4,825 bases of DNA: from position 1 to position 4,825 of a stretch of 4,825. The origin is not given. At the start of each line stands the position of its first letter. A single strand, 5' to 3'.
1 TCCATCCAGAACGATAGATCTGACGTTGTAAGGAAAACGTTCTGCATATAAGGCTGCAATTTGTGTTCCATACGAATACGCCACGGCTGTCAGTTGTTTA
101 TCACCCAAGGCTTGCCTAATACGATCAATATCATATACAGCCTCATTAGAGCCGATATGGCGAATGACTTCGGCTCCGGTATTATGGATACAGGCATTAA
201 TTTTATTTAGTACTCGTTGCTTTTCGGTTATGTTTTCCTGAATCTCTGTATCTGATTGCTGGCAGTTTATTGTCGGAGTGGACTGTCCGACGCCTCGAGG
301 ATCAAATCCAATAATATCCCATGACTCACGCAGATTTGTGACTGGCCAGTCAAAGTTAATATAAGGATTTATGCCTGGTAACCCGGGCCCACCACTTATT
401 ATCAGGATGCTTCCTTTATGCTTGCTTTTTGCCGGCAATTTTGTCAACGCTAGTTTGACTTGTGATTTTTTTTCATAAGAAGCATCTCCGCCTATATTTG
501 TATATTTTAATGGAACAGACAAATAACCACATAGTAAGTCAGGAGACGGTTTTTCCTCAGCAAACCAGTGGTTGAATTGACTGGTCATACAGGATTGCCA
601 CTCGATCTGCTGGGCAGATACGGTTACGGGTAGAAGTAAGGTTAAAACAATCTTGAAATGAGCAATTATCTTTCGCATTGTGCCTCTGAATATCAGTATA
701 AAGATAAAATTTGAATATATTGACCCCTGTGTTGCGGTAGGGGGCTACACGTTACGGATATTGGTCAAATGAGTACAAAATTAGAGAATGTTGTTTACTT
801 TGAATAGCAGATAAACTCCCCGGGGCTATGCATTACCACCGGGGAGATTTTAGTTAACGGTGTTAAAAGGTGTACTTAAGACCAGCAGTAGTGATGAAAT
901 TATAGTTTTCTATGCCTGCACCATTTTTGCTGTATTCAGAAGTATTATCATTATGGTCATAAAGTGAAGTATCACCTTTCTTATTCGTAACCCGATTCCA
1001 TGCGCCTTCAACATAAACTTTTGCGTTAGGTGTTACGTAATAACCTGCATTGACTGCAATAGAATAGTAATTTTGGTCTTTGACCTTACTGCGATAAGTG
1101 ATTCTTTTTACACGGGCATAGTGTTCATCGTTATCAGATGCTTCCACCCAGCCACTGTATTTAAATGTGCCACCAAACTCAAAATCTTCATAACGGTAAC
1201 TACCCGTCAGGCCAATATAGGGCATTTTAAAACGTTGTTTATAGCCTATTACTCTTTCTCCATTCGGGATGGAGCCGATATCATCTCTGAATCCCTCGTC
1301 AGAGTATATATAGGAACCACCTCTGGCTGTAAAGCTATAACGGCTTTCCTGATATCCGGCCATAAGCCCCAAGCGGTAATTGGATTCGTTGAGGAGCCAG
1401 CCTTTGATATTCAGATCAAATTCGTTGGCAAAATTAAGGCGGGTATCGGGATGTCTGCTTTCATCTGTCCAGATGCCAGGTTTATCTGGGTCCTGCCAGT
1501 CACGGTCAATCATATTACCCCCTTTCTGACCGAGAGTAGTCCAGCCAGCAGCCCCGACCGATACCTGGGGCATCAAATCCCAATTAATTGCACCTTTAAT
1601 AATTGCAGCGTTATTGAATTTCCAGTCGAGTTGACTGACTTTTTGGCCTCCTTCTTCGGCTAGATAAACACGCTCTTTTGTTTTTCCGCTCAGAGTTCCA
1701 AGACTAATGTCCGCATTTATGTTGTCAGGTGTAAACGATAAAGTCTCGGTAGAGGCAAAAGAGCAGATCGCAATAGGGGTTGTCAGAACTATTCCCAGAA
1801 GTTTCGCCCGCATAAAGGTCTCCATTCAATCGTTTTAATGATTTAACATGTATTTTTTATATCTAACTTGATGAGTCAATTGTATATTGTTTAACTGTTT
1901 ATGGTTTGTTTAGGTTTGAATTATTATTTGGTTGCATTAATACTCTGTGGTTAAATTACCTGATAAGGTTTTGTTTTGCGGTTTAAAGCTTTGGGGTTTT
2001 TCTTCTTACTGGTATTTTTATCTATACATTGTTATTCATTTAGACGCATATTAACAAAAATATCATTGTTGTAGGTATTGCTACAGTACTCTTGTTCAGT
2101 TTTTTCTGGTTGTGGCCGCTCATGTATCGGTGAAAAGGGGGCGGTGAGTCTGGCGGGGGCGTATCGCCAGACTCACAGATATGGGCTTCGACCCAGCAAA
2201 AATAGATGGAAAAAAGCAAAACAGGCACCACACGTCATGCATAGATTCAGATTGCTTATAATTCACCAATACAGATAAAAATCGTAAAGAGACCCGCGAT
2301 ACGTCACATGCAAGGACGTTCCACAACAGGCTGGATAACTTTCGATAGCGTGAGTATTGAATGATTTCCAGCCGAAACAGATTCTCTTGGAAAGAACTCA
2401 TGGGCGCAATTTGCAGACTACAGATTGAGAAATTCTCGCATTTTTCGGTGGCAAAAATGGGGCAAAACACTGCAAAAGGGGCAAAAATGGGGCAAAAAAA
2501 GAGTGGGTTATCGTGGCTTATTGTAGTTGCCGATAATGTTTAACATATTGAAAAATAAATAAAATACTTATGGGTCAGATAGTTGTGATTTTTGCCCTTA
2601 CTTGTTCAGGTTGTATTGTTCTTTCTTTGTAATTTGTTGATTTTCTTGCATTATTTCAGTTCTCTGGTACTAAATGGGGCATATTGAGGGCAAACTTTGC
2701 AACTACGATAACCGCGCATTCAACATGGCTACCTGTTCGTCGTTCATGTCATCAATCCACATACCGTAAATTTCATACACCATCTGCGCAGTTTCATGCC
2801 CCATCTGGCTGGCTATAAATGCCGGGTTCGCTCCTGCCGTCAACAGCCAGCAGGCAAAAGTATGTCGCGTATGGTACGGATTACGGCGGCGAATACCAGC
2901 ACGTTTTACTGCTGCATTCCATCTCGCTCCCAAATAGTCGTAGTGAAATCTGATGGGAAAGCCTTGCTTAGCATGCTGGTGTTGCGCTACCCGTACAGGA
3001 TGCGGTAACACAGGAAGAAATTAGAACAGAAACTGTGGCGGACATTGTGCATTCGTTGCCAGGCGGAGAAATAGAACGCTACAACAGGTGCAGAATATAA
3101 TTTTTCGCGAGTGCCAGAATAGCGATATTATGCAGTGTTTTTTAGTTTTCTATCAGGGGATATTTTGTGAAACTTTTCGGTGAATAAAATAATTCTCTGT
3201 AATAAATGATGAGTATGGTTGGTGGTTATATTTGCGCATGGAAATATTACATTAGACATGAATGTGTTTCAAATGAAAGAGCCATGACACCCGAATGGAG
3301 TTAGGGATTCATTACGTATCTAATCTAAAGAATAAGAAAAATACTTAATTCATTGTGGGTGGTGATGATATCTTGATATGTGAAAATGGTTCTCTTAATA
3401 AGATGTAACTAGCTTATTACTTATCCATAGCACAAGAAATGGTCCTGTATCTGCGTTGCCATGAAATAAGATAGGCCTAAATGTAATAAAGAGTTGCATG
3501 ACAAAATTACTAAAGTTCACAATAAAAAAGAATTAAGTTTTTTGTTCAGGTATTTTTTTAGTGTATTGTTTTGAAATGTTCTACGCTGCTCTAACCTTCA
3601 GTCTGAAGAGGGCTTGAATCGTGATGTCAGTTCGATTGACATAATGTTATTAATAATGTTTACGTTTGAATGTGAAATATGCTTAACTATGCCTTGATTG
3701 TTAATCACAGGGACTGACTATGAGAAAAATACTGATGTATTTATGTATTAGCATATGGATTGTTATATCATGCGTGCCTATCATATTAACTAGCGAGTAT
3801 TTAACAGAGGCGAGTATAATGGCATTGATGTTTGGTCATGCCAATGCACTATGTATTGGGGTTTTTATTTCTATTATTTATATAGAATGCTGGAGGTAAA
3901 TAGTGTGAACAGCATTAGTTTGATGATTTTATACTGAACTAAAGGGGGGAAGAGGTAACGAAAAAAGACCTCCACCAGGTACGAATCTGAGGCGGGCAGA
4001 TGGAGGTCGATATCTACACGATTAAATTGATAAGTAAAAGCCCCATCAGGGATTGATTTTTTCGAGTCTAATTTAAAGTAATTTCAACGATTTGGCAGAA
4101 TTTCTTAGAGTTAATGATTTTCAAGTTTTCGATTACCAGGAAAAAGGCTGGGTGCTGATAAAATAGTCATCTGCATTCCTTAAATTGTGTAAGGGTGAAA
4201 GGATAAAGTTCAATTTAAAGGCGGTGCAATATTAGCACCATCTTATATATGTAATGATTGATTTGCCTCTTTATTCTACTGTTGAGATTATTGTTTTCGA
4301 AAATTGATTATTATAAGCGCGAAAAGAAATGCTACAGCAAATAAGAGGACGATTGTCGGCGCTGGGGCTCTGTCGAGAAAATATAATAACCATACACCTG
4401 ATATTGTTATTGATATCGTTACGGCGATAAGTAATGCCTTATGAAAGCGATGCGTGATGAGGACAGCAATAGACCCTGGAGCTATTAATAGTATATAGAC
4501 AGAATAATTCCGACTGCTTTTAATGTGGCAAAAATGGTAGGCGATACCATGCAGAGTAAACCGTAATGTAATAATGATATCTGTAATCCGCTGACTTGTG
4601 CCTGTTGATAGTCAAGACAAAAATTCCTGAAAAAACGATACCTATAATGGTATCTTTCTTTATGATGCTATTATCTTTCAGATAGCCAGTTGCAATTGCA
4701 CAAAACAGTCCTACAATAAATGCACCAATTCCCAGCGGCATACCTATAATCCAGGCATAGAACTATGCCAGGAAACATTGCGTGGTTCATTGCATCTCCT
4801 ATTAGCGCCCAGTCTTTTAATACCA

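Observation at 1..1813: ompT paired with a secreted S33-type hydrolase in a non-K-12 context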

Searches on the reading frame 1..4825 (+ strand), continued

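Call 47: find_related_loci(query=A2, collection=genome_contigs, flank=5000)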
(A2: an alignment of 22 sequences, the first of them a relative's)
Query A2 (494 aa) in genome_contigs; peptide patterns used: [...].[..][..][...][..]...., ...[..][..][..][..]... (x = any residue, [..] = any of these).
600 stretches matched a pattern (row limit reached: there are more); 595 encode a relative of the query (tblastn E <= 1e-3); the best 80 are kept; 80 distinct loci.
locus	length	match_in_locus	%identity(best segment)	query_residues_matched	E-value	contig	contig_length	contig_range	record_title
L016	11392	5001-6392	45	25-485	4e-129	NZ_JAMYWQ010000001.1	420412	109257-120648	Serratia nevei strain 9rpt1 Serratia_9rpt1_Spades_trim_contig_1, whole genome shotgun sequence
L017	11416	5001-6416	31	23-485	2e-77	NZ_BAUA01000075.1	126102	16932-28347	Nocardia brasiliensis IFM 10847, whole genome shotgun sequence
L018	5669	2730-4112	30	22-475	2e-70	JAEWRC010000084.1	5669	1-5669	MAG: Actinomycetes bacterium isolate OH_SBrB_42 k127_515444, whole genome shotgun sequence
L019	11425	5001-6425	32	22-485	5e-66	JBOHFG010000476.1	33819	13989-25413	MAG: Pseudonocardiaceae bacterium isolate TC-B3_maxbin2.bin.12 k127_179895, whole genome shotgun sequence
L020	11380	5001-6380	31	22-475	2e-64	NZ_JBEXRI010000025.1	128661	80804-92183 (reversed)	Streptomyces sp. NPDC006320 NPDC006320_281_A5.ctg-0025, whole genome shotgun sequence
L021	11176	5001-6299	33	50-475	2e-64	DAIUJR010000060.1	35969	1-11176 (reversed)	MAG TPA_asm: Nodosilinea sp. CTOTU7336 NODE_1176_length_35969_cov_20.593334, whole genome shotgun sequence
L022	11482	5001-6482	30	23-485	2e-63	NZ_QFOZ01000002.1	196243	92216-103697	MAG: Lawsonella clevelandensis isolate S2_006_000_R1_57 S2_006_000_R1_scaffold_15, whole genome shotgun sequence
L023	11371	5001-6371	30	25-475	1e-62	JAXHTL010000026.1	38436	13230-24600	MAG: Actinomycetota bacterium isolate MAG23_tar_biofilm MAG23_26, whole genome shotgun sequence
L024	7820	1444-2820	29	21-475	8e-63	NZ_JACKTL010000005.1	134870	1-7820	Mycolicibacterium hodleri strain DSM 44183 MHODDSM44183_contig000005, whole genome shotgun sequence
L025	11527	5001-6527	27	8-489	2e-62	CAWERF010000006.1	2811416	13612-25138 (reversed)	MAG: uncultured Actinomycetota bacterium isolate MFD05377.bin.1.204 genome assembly, contig: contig_37161, whole genome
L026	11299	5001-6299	32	50-475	2e-62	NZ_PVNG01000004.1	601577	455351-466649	Nonomuraea fuscirosea strain CGMCC 4.7104 Ga0171605_104, whole genome shotgun sequence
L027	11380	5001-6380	30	18-475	9e-62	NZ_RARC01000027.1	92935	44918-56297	Mycolicibacterium stellerae strain CECT 8783 NODE_27, whole genome shotgun sequence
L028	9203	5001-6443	28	17-493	2e-61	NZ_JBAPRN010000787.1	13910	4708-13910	MAG: Mycobacterium sp. isolate MFD00598_ilm_asm_bin5 k127_197317, whole genome shotgun sequence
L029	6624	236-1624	30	22-475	4e-61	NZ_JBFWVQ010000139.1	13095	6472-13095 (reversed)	MAG: Pseudonocardia sp. isolate CA_2019_TPBF_98 NODE_20462_length_13095_cov_13.159778_TPBF, whole genome shotgun sequenc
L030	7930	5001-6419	31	22-485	3e-60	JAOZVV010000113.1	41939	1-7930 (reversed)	MAG: Pseudonocardia sp. isolate bin C_3_1 C_3_3_357_length_41988_cov_11, whole genome shotgun sequence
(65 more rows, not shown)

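Call 49: find_encoding_contigs(protein=P0002, flank=5000, max_places=2)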
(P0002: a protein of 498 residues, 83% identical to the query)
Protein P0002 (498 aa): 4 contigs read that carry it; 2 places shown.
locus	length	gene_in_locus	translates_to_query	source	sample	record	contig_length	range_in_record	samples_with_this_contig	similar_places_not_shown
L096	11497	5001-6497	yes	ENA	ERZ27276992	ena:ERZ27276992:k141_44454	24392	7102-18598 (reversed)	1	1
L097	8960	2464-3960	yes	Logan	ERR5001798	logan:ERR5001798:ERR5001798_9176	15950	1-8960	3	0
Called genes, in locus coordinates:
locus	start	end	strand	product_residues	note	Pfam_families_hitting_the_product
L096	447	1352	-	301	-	PF08401:ArdcN, PF18818:MPTase-PolyVal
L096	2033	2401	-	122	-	-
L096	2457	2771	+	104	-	-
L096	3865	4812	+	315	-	PF01278:Omptin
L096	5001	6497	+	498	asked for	PF00561:Abhydrolase_1, PF12697:Abhydrolase_6 (faint), PF08386:Abhydrolase_4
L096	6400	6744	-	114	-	-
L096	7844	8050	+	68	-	PF01527:HTH_Tnp_1, PF13542:HTH_Tnp_ISL3 (weak)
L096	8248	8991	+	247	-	PF13276:HTH_21, PF00665:rve, PF13683:rve_3, PF13333:rve_2 (weak)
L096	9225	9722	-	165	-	-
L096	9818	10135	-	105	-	-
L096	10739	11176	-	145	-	PF05775:AfaD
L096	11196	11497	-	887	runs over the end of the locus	PF13954:PapC_N, PF00577:Usher, PF13953:PapC_C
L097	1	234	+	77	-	?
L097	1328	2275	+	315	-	PF01278:Omptin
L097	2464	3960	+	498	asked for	PF00561:Abhydrolase_1, PF12697:Abhydrolase_6 (faint), PF08386:Abhydrolase_4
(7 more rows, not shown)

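Call 50: find_encoding_contigs(protein=P0005, flank=5000, max_places=2)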
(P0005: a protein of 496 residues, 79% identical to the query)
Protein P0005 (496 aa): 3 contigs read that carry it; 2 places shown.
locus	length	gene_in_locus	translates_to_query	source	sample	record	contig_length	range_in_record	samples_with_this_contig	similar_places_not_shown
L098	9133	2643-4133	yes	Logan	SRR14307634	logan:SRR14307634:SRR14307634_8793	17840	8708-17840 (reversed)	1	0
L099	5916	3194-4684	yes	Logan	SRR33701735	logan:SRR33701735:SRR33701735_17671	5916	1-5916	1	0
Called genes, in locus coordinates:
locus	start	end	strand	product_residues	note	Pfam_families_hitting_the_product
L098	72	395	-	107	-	-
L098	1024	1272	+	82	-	-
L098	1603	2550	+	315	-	PF01278:Omptin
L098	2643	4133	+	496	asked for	PF00561:Abhydrolase_1, PF08386:Abhydrolase_4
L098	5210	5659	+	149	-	-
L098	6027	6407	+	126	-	PF01527:HTH_Tnp_1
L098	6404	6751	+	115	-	PF05717:TnpB_IS66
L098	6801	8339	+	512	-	PF13007:LZ_Tnp_IS66, PF13005:zf-IS66, PF03050:DDE_Tnp_IS66, PF13817:DDE_Tnp_IS66_C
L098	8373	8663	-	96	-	-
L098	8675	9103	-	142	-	PF01548:DEDD_Tnp_IS110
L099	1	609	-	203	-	?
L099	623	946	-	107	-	-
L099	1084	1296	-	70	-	PF02585:PIG-L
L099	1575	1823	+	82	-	-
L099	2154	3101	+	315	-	PF01278:Omptin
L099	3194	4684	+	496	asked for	PF00561:Abhydrolase_1, PF08386:Abhydrolase_4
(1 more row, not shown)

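Call 51: find_encoding_contigs(protein=P0010, flank=5000, max_places=2)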
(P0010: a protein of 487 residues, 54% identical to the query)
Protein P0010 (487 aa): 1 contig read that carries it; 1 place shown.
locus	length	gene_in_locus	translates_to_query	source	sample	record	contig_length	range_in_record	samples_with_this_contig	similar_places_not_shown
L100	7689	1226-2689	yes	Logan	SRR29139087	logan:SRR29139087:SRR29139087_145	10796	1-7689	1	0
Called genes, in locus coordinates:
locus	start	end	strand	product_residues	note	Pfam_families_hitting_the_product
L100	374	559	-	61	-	PF03625:DUF302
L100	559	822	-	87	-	PF03625:DUF302 (weak)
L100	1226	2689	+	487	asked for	PF00561:Abhydrolase_1, PF08386:Abhydrolase_4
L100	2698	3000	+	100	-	PF18818:MPTase-PolyVal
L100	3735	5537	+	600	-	-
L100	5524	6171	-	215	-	PF10623:PilI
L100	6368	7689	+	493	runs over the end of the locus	PF13245:AAA_19, PF01443:Viral_helicase1 (faint), PF00580:UvrD-helicase, PF13361:UvrD_C, PF13538:UvrD_C_2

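Call 52: find_encoding_contigs(protein=P0012, flank=5000, max_places=2)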
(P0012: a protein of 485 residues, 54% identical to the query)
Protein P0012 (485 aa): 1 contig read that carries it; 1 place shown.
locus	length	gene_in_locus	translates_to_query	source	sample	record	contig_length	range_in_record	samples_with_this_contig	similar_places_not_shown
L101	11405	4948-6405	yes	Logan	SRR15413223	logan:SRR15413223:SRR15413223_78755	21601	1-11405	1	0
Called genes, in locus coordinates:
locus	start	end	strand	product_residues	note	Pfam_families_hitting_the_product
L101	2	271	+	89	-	?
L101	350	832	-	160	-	-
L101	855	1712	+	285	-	-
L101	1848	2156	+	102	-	PF01527:HTH_Tnp_1, PF13518:HTH_28 (weak)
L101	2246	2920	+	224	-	PF13276:HTH_21, PF00665:rve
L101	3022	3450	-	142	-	PF13208:TerB_N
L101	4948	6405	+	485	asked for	PF00561:Abhydrolase_1, PF08386:Abhydrolase_4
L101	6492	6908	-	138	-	PF00239:Resolvase, PF02796:HTH_7 (weak)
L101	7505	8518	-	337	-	PF00089:Trypsin, PF13365:Trypsin_2, PF13180:PDZ_2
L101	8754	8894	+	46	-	-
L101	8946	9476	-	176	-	-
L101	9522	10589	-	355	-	PF00419:Fimbrial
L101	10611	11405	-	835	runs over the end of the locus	PF13954:PapC_N, PF00577:Usher, PF13953:PapC_C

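Call 69: search_protein_families(library=phrogs, proteins=[L001:14194-15678:-], max_evalue=0.00001)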
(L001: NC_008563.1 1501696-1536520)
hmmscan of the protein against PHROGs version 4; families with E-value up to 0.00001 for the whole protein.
L001:14194-15678:- (494 aa): 1 family
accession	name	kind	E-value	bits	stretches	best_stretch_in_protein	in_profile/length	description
phrog_20134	-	unknown function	0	1105.6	1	31-494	1-464/464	-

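Call 72: predict_structure(alignment_id=A4)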
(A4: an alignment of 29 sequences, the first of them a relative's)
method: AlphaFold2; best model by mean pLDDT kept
length: 494 residues; sequences in the alignment: 29
mean_pLDDT: 88.0   pTM: 0.88
mean pLDDT of the five models: 88.0, 87.9, 86.1, 86.1, 85.9
residues with pLDDT >= 90: 340; 70-90: 106; 50-70: 27; < 50: 21
segments of 3 or more residues with pLDDT < 50: 1-5, 7-9, 14-17, 490-494
pLDDT, mean of each block of 10 residues (from residue 1): 47 51 93 92 90 94 65 92 94 88 77 85 96 95 72 92 95 93 97 97 94 94 94 83 95 97 96 98 96 93 95 95 97 93 76 92 84 94 88 89 84 80 95 93 94 89 91 86 78 36
secondary structure, 60 per line:
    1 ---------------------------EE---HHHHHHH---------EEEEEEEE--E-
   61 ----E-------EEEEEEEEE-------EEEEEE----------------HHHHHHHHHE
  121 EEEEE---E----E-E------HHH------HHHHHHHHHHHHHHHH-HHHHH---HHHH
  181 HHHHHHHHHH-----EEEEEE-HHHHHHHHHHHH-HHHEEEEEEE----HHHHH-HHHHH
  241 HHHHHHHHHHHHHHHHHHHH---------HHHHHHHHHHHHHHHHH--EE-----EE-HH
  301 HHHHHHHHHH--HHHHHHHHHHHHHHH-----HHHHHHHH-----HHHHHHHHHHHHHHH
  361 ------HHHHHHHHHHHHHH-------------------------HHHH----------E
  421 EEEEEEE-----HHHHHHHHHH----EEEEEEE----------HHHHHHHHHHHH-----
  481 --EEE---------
elements in order: H33-39 E49-56 E73-81 E89-94 H111-119 E120-125 H152-167 H169-173 H177-190 E196-201 H203-214 E219-225 H230-234 H236-260 H270-286 H299-310 H313-327 H333-340 H346-360 H367-380 H406-409 E420-427 H433-442 E447-453 H464-475 E483-485

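Call 74: fold_search(model_id=the predicted structure, library=pdb)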
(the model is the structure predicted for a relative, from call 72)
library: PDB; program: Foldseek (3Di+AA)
matches with E <= 10: 1411; with E <= 0.001: 645
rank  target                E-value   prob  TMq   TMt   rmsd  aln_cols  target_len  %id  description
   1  8e5w                  1.7e-34  1.00  0.76  0.80   4.3       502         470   27  Crystal structure of dehydroalanine Hip1 (released 2022-12-07)
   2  9md8                  2.8e-34  1.00  0.75  0.79   4.7       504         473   27  Hip1 complex with inhibitor #2 (Hip1-2) via Ser228 (released 2025-12-17)
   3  7sfm                  4.4e-34  1.00  0.76  0.79   4.4       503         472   27  Mycobacterium tuberculosis Hip1 crystal structure (released 2022-08-24)
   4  5ugq                  7.7e-33  1.00  0.72  0.77   5.1       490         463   27  Crystal Structure of Hip1 (Rv2224c) (released 2017-04-12)
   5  5uoh                  2.0e-32  1.00  0.73  0.78   4.9       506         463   26  Crystal Structure of Hip1 (Rv2224c) T466A mutant (released 2017-04-12)
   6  9md7                  5.1e-31  1.00  0.75  0.79   4.3       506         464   26  Hip1 complex with inhibitor #1 (Hip1-1) via Ser228 (released 2025-12-17)
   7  8e18                  7.0e-26  1.00  0.73  0.78   4.9       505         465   20  Crystal structure of apo TnmK1 (released 2022-11-09)
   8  8e19                  1.5e-25  1.00  0.74  0.79   4.7       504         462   21  Crystal structure of TnmK1 complexed with TNM H (released 2022-11-09)
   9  8g5t_A                2.6e-23  1.00  0.73  0.75   4.9       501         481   18  Crystal structure of apo TnmK2 (released 2023-10-18)
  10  8jgm_A                1.3e-12  1.00  0.53  0.58   8.5       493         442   14  Cryo-EM sturcutre of DANGEROUS MIX 3 (DM3) from Hohenlieth (Hh-0) (released 2024-12-25)
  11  8jgn_A                9.4e-12  1.00  0.47  0.52  11.1       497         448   15  Cryo-EM structure of alpha/beta hydrolase DANGEROUS MIX 3 (DM3) forms compartmentalized hexamer structure (released 2024-12-25)
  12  1wm1                  3.4e-10  1.00  0.33  0.50  11.2       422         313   16  Crystal Structure of Prolyl Aminopeptidase, Complex with Pro-TBODA (released 2004-07-20)
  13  1qtr                  1.0e-09  1.00  0.33  0.49  12.1       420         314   18  CRYSTAL STRUCTURE ANALYSIS OF THE PROLYL AMINOPEPTIDASE FROM SERRATIA MARCESCENS (released 1999-07-07)
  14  5yhp_A                2.8e-09  1.00  0.37  0.54  10.6       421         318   15  Proline iminopeptidase from Psychrophilic yeast glaciozyma antarctica (released 2017-10-25)
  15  1azw_A                2.9e-09  1.00  0.33  0.50  13.2       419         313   15  PROLINE IMINOPEPTIDASE FROM XANTHOMONAS CAMPESTRIS PV. CITRI (released 1999-01-13)
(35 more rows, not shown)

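Call 75: list_cluster_members(proteins=[P0001, P0002, P0006])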
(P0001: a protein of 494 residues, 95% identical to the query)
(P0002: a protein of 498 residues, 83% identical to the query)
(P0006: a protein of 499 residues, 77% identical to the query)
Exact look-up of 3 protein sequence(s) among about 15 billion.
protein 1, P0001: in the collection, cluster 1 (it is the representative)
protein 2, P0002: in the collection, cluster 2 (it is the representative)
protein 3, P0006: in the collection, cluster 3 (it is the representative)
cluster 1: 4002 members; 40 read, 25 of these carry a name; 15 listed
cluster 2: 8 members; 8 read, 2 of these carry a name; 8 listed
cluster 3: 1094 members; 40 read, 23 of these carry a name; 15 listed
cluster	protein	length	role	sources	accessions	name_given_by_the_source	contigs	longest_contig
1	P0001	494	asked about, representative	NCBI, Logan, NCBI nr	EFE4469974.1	alpha/beta hydrolase [Escherichia coli]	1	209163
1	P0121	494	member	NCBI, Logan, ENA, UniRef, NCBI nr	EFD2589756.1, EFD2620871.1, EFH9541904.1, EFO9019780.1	alpha/beta hydrolase [Escherichia coli] | alpha/beta hydrolase n=2 Tax=Escherichia coli TaxID=562 RepID=UPI000BB7D241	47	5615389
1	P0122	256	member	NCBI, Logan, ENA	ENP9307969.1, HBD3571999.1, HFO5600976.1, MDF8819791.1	TPA: alpha/beta fold hydrolase, partial [Escherichia coli]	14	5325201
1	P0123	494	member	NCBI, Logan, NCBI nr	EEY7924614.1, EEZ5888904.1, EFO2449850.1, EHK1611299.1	alpha/beta hydrolase [Escherichia coli]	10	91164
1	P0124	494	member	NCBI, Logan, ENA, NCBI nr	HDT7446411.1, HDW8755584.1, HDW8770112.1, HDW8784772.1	TPA: alpha/beta hydrolase [Escherichia coli] | alpha/beta hydrolase [Escherichia coli]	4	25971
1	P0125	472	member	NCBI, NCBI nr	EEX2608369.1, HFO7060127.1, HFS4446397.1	alpha/beta hydrolase, partial [Escherichia coli] | alpha/beta hydrolase [Escherichia coli]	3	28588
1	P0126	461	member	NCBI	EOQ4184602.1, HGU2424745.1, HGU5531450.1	TPA: alpha/beta hydrolase, partial [Escherichia coli]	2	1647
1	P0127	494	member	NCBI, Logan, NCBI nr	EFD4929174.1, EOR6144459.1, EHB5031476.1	alpha/beta hydrolase [Escherichia coli]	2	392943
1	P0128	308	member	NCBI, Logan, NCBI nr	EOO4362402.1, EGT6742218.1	alpha/beta hydrolase, partial [Escherichia coli] | alpha/beta hydrolase [Escherichia coli]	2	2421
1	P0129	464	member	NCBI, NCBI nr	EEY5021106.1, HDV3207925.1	alpha/beta hydrolase [Escherichia coli]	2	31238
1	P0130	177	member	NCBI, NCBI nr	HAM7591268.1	TPA: alpha/beta hydrolase, partial [Escherichia coli] | alpha/beta hydrolase [Escherichia coli]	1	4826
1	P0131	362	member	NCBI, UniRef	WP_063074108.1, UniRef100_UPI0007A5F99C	alpha/beta hydrolase, partial [Escherichia coli] | alpha/beta hydrolase n=1 Tax=Escherichia coli TaxID=562 RepID=UPI0007A5F99C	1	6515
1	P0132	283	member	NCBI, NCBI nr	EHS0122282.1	alpha/beta hydrolase, partial [Escherichia coli] | alpha/beta hydrolase [Escherichia coli]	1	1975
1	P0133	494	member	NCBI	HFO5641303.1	TPA: alpha/beta hydrolase [Escherichia coli]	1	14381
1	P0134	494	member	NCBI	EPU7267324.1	alpha/beta hydrolase [Escherichia coli]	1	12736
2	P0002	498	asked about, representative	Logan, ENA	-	-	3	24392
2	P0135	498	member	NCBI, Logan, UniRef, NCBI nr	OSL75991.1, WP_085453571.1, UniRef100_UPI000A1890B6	hydrolase [Escherichia coli TA054] | alpha/beta hydrolase n=1 Tax=Escherichia coli TaxID=562 RepID=UPI000A1890B6 | alpha/beta hydrolase [Escherichia coli]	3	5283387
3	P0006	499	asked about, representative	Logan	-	-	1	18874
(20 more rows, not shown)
